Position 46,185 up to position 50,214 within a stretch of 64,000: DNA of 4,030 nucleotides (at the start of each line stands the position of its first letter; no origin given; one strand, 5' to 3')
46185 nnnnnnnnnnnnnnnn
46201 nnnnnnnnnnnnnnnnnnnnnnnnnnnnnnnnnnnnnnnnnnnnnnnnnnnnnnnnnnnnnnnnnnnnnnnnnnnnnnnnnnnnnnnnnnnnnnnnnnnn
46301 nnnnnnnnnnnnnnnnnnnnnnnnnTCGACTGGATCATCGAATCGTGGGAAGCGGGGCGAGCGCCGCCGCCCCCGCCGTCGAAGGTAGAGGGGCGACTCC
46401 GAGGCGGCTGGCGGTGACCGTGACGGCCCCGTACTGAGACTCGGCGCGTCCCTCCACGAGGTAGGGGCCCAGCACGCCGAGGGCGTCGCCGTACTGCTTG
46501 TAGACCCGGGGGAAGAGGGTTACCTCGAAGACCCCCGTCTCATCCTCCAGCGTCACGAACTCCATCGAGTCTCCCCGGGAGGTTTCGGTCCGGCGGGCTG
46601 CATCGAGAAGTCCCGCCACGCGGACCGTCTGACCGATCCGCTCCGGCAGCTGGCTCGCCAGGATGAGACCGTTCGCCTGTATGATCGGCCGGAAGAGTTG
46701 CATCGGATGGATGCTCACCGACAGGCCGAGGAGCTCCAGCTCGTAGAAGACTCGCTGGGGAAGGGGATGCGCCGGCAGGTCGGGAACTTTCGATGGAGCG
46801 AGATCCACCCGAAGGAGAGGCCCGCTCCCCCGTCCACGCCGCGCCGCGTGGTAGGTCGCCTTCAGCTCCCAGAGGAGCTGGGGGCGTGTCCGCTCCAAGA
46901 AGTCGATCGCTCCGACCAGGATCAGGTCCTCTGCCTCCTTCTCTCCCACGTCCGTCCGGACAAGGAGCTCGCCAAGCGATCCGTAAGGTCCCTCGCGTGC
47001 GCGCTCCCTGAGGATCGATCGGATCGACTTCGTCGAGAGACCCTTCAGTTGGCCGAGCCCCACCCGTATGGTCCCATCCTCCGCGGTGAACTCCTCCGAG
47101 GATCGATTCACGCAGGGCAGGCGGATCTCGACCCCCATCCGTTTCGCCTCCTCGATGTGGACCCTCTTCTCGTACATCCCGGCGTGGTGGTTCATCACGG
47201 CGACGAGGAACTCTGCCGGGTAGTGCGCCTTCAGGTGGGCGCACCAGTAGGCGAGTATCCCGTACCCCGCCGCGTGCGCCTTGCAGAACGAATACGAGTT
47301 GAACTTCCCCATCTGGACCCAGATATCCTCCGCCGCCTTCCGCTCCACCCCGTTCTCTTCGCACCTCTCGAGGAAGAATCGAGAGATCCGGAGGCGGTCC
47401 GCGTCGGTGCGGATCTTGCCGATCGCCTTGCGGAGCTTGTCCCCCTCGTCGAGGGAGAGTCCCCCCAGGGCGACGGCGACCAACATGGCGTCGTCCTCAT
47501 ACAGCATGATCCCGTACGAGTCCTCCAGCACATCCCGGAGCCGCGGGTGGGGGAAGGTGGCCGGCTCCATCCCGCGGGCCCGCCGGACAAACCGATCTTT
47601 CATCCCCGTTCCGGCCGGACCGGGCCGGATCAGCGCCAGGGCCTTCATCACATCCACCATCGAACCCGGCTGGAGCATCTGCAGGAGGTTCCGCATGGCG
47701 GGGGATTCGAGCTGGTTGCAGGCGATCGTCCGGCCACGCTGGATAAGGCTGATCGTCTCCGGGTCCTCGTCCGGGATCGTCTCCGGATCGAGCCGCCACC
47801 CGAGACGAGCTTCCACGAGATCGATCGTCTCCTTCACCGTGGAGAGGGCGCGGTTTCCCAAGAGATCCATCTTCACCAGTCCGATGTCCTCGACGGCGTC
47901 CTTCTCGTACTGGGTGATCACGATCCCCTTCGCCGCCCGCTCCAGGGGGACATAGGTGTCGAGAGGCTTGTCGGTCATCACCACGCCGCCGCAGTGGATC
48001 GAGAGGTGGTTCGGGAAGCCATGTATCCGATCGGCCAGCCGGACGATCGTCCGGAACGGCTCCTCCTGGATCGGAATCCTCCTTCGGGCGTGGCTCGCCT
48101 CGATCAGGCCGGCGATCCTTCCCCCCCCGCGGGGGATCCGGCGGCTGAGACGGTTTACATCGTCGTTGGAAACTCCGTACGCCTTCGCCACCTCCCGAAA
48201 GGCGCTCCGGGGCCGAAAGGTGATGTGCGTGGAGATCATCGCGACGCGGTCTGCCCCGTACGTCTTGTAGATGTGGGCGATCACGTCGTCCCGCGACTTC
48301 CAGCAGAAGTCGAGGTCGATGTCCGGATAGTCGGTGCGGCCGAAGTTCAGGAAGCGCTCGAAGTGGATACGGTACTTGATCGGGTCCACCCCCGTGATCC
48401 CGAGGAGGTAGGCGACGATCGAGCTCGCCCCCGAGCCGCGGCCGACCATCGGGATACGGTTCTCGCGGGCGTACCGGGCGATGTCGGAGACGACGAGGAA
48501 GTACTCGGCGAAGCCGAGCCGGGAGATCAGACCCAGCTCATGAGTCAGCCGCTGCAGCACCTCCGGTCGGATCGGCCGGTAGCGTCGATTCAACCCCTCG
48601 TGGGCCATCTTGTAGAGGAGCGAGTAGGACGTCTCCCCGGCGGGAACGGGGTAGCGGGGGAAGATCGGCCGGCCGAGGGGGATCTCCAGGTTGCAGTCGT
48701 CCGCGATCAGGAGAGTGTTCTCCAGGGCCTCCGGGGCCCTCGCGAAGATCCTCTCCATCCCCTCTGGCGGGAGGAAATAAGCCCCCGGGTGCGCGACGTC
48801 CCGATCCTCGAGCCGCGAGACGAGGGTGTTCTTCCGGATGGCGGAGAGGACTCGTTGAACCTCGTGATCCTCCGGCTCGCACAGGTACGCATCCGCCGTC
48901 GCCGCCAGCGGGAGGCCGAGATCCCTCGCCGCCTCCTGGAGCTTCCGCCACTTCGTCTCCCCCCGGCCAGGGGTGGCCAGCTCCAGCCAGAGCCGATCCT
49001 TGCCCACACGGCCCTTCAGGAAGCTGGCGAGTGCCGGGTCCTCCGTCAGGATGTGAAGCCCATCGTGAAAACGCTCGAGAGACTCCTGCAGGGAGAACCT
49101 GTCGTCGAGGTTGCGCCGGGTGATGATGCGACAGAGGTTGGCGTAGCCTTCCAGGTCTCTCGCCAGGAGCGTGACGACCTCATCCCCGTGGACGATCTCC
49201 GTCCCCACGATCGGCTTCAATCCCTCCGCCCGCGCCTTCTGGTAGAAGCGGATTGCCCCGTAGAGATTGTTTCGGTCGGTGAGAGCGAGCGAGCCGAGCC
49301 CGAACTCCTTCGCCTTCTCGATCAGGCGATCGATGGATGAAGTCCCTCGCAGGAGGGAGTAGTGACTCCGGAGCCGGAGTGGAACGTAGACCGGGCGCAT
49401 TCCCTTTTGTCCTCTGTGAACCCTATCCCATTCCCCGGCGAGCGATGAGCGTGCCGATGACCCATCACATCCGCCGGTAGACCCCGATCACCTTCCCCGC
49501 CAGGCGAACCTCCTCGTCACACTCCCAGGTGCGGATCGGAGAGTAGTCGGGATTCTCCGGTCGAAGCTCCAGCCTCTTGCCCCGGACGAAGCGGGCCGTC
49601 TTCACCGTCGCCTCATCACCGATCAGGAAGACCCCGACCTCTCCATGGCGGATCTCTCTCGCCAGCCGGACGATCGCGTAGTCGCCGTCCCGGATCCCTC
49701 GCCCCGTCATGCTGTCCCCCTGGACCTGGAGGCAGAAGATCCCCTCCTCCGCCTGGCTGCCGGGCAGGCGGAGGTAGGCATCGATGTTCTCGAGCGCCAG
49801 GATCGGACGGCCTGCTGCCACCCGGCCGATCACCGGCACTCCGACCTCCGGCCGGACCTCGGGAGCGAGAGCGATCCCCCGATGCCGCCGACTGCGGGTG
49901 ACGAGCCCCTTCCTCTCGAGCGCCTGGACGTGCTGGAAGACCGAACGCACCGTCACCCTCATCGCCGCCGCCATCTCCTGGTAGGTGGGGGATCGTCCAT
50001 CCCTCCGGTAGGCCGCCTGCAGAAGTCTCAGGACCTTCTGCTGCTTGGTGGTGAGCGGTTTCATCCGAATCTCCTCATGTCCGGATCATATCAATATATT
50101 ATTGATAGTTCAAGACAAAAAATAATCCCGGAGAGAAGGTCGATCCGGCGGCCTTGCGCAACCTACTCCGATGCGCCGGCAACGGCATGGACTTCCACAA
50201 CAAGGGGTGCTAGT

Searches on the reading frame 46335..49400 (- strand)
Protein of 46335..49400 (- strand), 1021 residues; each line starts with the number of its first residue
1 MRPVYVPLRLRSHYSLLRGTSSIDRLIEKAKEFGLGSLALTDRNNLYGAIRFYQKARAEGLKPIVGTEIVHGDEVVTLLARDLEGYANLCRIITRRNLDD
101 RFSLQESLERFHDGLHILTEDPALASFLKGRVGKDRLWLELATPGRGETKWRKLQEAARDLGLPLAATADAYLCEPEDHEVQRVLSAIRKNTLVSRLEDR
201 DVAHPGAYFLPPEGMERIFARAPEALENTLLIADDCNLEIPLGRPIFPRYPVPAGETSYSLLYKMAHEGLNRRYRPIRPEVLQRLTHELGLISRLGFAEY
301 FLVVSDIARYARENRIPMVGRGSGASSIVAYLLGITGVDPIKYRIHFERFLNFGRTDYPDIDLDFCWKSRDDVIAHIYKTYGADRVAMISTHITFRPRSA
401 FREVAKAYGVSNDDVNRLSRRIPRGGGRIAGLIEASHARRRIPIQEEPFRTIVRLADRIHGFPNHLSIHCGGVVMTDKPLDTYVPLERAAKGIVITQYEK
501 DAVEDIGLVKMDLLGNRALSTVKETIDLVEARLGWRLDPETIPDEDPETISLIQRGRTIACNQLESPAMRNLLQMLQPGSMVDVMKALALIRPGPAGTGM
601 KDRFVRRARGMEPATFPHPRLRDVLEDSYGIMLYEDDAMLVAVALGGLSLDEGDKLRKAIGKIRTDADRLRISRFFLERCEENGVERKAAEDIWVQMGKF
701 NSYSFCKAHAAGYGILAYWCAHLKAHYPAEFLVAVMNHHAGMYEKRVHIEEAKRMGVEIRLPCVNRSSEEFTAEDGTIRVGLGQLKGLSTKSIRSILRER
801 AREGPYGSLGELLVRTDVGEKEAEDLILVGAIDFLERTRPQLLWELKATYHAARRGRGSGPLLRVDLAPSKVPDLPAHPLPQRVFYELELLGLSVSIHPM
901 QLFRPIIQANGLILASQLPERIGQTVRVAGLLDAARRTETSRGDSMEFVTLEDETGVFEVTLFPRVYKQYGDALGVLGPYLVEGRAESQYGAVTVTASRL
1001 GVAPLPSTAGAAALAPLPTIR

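Call 41: search_protein_families(library=pfam, proteins=[window:46335-49400:-], max_evalue=0.0001)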
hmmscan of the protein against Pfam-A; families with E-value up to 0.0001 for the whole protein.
window:46335-49400:- (1021 aa): 4 families
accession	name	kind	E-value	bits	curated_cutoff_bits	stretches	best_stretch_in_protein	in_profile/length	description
PF07733.18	DNA_pol3_alpha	-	1.1e-79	268.1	23.9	1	261-515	2-260/260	Bacterial DNA polymerase III alpha NTPase domain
PF17657.6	DNA_pol3_finger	-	2.7e-38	131.4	22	1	519-684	2-166/166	Bacterial DNA polymerase III alpha subunit finger domain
PF02811.25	PHP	-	5.2e-24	85.9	26.4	1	8-126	2-123/164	PHP domain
PF14579.12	HHH_6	-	2.1e-22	79.5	25.6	1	756-842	1-90/90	Helix-hairpin-helix motif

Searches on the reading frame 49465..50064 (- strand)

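Call 41: search_protein_families(library=pfam, proteins=[window:49465-50064:-], max_evalue=0.0001)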
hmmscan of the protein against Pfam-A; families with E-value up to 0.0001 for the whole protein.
window:49465-50064:- (199 aa): 3 families
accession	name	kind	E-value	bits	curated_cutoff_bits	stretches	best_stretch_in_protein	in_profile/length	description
PF00717.28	Peptidase_S24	-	1.1e-28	99.7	23.3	1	77-193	1-116/116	Peptidase S24-like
PF01726.22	LexA_DNA_bind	-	2e-12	47.1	23.7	1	1-58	1-59/65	LexA DNA binding domain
PF01047.28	MarR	-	9.2e-05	22.7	24.6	0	15-61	9-53/59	MarR family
